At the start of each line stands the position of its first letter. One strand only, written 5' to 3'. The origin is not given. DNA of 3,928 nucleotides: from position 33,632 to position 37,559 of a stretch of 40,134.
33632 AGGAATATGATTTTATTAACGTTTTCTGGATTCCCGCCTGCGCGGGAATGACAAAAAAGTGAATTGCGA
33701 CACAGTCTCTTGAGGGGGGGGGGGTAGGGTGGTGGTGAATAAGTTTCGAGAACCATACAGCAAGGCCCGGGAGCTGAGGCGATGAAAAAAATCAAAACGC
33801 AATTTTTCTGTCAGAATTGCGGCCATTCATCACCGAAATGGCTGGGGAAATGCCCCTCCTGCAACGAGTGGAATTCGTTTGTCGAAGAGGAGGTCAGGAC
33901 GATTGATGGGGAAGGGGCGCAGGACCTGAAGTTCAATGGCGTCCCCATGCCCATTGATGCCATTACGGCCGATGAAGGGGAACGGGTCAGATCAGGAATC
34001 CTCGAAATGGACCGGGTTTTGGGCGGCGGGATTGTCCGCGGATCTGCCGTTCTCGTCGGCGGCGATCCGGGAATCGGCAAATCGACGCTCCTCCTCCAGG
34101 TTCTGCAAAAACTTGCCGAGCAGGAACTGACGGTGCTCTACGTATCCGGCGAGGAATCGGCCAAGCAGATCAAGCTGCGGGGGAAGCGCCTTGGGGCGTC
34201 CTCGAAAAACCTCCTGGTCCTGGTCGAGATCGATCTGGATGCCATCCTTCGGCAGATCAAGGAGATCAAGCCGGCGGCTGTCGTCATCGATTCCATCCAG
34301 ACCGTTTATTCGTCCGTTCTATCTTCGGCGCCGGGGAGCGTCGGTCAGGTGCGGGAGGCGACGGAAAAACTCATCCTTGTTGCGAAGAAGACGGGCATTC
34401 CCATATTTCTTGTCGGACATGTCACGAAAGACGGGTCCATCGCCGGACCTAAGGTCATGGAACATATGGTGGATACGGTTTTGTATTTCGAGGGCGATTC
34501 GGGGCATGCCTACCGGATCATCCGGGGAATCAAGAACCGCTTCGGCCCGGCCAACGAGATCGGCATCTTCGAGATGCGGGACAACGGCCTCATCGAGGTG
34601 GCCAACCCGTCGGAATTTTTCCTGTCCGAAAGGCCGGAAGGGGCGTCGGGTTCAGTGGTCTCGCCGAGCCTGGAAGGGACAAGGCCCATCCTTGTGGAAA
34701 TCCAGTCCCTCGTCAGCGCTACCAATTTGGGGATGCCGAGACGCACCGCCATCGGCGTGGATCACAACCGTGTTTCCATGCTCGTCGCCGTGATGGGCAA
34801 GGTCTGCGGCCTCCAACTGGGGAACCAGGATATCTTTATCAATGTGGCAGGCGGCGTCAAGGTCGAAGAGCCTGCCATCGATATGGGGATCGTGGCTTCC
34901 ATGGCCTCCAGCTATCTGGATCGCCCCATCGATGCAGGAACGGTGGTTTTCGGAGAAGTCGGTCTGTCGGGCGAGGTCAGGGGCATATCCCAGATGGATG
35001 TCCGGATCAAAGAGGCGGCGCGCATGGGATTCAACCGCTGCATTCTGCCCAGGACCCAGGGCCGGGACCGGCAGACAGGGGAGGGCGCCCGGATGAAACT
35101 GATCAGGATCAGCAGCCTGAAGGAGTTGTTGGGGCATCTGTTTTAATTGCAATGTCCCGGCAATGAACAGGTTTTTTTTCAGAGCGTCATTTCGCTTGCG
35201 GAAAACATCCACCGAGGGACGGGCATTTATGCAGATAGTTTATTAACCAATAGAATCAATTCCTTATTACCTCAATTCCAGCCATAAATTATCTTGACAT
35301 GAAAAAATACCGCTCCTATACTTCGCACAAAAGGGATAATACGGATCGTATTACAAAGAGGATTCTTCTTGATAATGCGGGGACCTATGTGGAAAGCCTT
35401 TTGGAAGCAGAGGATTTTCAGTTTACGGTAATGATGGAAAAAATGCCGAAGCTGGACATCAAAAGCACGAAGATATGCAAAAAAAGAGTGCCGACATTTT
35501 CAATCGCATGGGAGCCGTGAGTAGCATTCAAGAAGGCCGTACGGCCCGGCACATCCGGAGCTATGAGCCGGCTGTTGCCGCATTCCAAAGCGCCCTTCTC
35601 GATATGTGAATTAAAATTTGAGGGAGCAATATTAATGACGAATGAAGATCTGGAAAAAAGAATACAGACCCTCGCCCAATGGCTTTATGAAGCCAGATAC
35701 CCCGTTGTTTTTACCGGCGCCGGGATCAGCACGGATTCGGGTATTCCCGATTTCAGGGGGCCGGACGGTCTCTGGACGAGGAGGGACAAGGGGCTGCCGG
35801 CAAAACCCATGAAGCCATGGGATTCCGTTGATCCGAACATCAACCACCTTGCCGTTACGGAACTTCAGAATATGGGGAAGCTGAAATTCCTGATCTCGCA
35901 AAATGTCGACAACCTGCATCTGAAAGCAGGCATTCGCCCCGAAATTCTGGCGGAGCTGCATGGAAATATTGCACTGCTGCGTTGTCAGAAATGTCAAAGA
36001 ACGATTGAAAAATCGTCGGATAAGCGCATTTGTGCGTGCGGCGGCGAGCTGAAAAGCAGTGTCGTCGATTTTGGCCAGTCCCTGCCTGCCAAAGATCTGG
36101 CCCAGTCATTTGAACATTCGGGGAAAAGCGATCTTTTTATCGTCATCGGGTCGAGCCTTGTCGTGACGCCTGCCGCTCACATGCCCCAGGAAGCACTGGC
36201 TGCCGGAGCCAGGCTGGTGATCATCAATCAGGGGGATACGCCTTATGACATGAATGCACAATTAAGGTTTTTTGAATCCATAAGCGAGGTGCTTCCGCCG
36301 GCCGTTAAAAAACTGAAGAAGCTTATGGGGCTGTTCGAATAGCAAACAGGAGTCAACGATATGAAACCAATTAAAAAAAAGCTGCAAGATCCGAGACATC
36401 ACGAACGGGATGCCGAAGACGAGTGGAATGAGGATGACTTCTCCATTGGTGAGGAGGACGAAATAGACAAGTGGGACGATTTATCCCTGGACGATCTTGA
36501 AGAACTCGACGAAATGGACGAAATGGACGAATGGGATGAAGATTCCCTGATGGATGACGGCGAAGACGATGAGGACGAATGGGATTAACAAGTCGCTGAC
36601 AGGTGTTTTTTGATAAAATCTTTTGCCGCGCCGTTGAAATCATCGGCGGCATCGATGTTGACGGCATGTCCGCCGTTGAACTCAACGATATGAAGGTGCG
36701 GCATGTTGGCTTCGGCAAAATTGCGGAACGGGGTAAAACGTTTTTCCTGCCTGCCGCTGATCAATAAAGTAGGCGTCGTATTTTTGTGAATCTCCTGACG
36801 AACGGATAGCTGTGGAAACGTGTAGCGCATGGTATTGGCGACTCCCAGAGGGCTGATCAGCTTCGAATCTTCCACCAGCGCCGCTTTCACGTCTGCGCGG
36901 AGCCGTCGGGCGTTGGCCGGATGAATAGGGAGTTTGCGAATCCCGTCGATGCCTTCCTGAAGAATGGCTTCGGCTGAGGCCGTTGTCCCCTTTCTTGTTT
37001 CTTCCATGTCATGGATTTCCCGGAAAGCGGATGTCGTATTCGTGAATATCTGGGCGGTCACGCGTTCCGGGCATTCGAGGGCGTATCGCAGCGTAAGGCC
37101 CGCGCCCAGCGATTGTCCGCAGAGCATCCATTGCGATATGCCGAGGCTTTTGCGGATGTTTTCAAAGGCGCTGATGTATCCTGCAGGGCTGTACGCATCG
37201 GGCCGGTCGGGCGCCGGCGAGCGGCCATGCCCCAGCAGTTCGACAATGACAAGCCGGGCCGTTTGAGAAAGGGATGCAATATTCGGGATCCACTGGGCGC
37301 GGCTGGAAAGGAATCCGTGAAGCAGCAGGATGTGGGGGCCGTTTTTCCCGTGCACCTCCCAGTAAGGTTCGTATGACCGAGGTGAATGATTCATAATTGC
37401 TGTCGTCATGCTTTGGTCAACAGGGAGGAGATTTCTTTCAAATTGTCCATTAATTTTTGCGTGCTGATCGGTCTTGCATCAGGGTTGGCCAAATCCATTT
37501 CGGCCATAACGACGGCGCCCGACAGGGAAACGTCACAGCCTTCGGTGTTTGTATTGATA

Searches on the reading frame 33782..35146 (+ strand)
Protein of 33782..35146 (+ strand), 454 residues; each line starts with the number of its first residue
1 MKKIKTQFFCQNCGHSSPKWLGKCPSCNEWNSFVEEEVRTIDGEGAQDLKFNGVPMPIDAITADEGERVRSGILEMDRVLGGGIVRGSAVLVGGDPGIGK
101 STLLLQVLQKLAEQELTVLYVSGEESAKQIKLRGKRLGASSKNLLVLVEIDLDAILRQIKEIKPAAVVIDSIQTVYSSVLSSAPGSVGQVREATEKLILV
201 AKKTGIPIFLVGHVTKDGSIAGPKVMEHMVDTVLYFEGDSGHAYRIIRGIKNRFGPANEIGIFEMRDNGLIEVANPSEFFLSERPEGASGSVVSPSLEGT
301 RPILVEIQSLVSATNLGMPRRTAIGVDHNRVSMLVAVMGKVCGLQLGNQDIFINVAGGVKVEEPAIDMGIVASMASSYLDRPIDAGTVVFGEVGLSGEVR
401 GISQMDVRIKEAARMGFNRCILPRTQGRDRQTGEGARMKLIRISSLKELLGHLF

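Call 21: search_protein_families(library=pfam, proteins=[window:33782-35146:+], max_evalue=0.0001)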
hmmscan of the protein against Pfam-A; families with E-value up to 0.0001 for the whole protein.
window:33782-35146:+ (454 aa): 11 families
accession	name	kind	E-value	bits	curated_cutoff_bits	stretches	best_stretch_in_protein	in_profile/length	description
PF06745.19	ATPase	-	1e-18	68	26.6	1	69-142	1-75/231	KaiC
PF13481.12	AAA_25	-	2.7e-15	56.9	27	1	78-218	24-194/195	AAA domain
PF18073.7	Zn_ribbon_LapB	-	3.9e-12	46.1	25.7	1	10-35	3-28/28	Rubredoxin metal binding domain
PF13541.12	ChlI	-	3.4e-09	37.1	27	1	317-425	16-120/121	Subunit ChlI of Mg-chelatase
PF03796.21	DnaB_C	-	7.3e-08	32.5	27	1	69-133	2-66/255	DnaB-like helicase C terminal domain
PF13401.12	AAA_22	-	1.3e-06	29.2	27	1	89-213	7-123/130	AAA domain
PF25199.1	nSTAND_NTPase5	-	4.3e-06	27.1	34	1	87-163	41-116/145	Novel STAND NTPase 5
PF13191.12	AAA_16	-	6.1e-06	27.3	32.6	1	86-149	23-95/167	AAA ATPase domain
PF07088.17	GvpD_P-loop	-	2.3e-05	24.8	24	0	87-125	10-47/189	GvpD gas vesicle protein, P-loop domain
PF05362.19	Lon_C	-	6.2e-05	23.1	21.1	0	348-430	93-176/205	Lon protease (S16) C-terminal proteolytic domain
PF03266.21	NTPase_1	-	9.1e-05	22.8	23.9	0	90-139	2-47/168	NTPase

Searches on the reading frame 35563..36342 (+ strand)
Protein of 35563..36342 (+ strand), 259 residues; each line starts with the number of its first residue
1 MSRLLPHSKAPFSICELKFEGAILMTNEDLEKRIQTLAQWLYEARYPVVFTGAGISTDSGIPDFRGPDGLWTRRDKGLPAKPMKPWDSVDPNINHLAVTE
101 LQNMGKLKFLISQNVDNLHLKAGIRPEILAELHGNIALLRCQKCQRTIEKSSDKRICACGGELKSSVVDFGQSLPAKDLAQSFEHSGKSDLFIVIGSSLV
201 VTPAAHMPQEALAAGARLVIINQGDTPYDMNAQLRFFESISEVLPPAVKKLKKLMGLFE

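Call 21: search_protein_families(library=pfam, proteins=[window:35563-36342:+], max_evalue=0.0001)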
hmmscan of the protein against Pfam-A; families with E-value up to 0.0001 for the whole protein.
window:35563-36342:+ (259 aa): 1 family
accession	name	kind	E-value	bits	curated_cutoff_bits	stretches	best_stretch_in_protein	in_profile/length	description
PF02146.23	SIR2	-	2e-34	119.6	24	2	86-203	58-180/180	Sir2 family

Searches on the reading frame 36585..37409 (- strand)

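Call 21: search_protein_families(library=pfam, proteins=[window:36585-37409:-], max_evalue=0.0001)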
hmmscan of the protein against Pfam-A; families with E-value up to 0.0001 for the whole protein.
window:36585-37409:- (274 aa): 3 families
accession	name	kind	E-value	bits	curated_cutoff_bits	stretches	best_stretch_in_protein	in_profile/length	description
PF00561.26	Abhydrolase_1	-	2.3e-23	83.6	25.8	1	25-254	1-244/245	alpha/beta hydrolase fold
PF12697.13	Abhydrolase_6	-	6.9e-11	43.7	26.3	1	27-259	1-215/217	Alpha/beta hydrolase family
PF12146.15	Hydrolase_4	-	9.1e-07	28.8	27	1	27-223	7-203/239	Serine aminopeptidase, S33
